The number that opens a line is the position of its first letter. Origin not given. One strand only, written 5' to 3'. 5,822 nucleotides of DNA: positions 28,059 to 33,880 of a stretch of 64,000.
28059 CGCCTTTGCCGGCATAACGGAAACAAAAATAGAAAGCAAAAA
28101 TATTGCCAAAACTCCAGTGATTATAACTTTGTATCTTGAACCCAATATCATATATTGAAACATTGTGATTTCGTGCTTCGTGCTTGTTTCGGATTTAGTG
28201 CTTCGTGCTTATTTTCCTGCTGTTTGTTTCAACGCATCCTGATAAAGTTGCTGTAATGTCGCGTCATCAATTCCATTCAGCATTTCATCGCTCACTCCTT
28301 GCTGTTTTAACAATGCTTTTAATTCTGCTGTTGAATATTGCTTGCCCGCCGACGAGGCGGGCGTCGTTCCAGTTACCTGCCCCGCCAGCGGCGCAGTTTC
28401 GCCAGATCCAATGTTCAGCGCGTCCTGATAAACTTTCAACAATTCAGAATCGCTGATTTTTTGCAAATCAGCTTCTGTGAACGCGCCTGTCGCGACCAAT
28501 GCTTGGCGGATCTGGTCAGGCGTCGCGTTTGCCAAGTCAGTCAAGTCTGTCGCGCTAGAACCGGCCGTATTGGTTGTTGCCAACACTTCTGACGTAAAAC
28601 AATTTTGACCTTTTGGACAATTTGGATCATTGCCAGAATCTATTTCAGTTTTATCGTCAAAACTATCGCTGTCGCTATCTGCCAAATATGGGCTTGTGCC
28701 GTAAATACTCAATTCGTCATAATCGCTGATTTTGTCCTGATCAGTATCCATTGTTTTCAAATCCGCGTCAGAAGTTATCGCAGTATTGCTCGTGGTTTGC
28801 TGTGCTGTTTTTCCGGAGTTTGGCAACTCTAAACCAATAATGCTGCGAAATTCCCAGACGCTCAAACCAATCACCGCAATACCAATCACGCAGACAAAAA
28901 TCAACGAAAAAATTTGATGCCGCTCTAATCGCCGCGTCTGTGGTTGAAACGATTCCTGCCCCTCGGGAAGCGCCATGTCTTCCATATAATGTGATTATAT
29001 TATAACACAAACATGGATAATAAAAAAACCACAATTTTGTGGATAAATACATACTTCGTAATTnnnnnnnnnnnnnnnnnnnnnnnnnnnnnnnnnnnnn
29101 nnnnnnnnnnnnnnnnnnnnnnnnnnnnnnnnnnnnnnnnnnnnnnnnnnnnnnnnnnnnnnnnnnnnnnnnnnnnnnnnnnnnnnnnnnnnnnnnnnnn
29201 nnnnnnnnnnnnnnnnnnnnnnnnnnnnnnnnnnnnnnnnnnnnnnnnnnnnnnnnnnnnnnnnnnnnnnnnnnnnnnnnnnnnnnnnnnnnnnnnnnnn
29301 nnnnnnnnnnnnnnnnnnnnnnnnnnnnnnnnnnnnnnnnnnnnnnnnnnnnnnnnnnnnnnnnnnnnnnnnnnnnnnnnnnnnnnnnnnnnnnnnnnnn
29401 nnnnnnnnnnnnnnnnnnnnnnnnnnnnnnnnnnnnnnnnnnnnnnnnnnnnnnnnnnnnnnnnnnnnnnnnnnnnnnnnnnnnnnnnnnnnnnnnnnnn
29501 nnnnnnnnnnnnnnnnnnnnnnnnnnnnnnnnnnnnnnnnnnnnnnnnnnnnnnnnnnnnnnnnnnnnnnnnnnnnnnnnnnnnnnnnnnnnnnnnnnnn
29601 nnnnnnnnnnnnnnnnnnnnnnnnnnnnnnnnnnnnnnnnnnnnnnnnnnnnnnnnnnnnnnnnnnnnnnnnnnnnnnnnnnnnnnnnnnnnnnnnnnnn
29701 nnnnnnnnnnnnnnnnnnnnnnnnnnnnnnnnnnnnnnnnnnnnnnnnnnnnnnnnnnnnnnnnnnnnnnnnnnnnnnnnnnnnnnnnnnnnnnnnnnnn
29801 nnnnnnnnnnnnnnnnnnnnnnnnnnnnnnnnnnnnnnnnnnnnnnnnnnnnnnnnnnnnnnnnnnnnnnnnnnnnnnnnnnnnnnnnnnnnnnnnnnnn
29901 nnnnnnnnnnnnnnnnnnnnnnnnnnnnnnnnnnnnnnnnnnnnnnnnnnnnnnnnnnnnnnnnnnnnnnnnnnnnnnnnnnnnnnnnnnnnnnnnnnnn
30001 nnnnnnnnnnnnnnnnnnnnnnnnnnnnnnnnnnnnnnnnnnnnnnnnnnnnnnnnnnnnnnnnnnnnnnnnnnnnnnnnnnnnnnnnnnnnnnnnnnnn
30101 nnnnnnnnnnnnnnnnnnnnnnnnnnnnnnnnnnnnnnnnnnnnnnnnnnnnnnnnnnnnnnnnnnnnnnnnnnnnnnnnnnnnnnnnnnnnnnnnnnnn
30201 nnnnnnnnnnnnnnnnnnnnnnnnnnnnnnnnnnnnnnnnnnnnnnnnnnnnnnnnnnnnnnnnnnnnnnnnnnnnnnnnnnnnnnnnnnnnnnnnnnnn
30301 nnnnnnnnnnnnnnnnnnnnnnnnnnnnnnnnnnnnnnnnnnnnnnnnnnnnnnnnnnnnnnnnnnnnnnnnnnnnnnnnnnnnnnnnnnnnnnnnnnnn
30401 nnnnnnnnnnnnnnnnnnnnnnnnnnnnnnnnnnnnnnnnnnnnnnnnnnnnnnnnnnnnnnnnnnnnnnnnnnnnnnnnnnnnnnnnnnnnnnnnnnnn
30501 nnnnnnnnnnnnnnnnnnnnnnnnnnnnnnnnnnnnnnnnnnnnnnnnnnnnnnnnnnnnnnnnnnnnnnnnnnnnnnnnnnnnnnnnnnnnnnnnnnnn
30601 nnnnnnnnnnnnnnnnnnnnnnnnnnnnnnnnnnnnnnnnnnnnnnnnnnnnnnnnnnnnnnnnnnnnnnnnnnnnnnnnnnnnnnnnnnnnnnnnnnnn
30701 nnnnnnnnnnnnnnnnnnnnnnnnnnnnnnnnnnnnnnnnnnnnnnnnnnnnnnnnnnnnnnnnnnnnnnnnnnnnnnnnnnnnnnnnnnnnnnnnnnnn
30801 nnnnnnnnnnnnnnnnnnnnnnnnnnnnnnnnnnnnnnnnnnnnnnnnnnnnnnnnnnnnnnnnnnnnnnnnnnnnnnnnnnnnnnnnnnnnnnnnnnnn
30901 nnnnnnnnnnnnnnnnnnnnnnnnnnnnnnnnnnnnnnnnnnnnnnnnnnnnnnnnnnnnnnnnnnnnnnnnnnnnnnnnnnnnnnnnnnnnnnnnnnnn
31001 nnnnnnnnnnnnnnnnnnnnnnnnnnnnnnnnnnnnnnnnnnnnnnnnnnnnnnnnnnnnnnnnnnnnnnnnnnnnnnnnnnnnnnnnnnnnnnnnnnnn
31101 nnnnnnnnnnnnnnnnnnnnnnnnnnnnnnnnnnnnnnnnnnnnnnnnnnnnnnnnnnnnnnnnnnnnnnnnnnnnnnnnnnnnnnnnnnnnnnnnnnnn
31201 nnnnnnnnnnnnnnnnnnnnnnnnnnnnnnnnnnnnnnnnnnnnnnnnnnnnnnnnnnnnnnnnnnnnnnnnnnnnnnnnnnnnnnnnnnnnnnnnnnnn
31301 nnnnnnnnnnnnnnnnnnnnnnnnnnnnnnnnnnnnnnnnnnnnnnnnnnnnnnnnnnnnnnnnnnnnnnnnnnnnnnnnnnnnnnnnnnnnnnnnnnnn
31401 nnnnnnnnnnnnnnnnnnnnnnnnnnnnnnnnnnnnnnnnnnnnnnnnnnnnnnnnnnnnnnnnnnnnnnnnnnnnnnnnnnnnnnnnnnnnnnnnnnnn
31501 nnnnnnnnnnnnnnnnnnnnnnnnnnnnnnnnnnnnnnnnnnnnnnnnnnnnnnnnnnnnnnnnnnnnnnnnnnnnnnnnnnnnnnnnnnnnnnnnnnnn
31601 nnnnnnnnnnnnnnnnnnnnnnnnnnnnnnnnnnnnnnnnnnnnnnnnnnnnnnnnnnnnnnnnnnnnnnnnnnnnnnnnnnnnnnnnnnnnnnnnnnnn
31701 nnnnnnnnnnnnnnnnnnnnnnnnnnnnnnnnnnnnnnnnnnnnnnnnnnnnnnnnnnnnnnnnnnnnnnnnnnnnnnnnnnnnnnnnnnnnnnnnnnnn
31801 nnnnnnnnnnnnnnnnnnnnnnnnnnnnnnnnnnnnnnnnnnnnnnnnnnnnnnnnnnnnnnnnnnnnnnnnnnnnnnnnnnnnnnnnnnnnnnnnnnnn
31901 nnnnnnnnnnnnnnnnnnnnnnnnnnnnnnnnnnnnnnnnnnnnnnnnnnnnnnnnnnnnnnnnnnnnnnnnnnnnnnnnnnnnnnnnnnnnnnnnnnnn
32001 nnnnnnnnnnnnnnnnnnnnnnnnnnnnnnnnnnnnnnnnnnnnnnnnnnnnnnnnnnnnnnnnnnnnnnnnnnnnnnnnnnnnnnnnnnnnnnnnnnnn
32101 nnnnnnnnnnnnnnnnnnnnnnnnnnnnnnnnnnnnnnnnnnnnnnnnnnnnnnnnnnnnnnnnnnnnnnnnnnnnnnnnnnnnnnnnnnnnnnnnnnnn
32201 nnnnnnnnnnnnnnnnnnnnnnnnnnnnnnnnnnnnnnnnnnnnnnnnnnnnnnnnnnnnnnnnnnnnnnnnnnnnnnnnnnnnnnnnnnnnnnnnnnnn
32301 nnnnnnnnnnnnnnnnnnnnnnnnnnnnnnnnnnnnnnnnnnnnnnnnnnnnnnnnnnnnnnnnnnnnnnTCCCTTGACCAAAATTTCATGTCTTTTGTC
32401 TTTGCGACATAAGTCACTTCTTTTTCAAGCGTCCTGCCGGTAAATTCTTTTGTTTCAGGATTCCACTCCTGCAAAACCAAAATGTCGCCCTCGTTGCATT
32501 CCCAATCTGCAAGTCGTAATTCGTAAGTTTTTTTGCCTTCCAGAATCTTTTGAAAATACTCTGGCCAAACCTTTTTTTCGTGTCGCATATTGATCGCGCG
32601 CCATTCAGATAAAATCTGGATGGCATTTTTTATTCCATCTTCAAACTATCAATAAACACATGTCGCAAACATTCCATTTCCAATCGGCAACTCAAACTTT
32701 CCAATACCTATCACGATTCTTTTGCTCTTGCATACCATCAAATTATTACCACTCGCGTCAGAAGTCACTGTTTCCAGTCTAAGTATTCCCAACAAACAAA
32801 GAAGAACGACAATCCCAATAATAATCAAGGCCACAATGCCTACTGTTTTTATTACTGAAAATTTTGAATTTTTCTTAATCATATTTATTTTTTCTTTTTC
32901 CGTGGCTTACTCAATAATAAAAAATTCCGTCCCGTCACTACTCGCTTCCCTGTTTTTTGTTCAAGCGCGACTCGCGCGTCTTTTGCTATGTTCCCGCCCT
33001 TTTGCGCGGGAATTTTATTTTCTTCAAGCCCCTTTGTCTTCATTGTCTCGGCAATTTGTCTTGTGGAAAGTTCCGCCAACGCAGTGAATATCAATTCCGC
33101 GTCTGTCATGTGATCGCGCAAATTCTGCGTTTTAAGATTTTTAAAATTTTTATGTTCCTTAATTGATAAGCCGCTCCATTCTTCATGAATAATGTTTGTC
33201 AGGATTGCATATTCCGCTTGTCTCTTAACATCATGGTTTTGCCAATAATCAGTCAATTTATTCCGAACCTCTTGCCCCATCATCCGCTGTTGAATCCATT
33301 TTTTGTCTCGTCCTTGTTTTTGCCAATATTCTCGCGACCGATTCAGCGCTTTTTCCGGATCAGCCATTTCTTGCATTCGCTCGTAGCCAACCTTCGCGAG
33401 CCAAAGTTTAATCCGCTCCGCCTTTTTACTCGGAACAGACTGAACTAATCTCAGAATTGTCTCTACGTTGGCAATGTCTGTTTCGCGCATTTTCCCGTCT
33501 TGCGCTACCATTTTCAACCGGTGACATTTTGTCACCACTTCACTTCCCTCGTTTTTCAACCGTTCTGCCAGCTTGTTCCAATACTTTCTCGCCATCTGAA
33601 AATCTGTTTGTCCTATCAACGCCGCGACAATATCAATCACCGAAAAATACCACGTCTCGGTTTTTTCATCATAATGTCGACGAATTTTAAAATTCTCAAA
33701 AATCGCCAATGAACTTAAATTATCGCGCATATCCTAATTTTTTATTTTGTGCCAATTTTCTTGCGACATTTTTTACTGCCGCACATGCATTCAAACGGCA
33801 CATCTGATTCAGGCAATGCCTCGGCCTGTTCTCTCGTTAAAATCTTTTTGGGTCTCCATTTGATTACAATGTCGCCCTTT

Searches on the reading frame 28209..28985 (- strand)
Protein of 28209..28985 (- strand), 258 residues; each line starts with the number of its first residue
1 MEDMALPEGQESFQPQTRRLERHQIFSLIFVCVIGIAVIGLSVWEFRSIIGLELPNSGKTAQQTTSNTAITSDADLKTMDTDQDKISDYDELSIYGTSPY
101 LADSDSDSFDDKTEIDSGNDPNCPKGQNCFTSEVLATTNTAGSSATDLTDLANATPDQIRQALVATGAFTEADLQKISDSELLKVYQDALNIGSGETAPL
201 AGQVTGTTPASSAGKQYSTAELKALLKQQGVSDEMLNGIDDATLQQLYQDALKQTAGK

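Call 43: search_protein_families(library=pfam, proteins=[window:28209-28985:-], max_evalue=0.001)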
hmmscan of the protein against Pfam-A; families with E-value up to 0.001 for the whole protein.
window:28209-28985:- (258 aa): 0 families

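Call 91: search_protein_families(library=pfam, proteins=[window:28209-28985:-], max_evalue=1)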
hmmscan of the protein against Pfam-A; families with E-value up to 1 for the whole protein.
window:28209-28985:- (258 aa): 3 families
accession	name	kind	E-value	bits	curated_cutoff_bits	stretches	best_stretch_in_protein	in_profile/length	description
PF05984.18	Cytomega_UL20A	-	0.0073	17.1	27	1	25-106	7-86/107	Cytomegalovirus UL20A protein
PF18160.6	SLATT_5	-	0.12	12.1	29.5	1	18-45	24-51/192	SMODS and SLOG-associating 2TM effector domain family 5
PF24358.1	ABCC10_N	-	0.17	11.8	26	1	12-46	66-100/200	ABCC10 N-terminal domain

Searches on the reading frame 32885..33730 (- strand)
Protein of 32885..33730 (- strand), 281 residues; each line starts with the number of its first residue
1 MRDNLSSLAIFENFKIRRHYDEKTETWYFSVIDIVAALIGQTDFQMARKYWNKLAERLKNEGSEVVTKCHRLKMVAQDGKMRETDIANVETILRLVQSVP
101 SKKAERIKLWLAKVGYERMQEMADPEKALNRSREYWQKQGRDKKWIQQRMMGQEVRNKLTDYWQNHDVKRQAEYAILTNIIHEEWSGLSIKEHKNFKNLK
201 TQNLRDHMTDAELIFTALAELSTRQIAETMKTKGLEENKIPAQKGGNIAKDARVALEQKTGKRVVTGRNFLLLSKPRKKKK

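Call 8: search_protein_families(library=pfam, proteins=[window:32885-33730:-], max_evalue=0.01)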
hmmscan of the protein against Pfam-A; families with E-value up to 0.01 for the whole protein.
window:32885-33730:- (281 aa): 1 family
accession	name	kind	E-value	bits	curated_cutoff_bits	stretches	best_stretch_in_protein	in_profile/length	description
PF02498.22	Bro-N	-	5.1e-07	30.7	25.6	1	18-113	3-92/96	BRO family, N-terminal domain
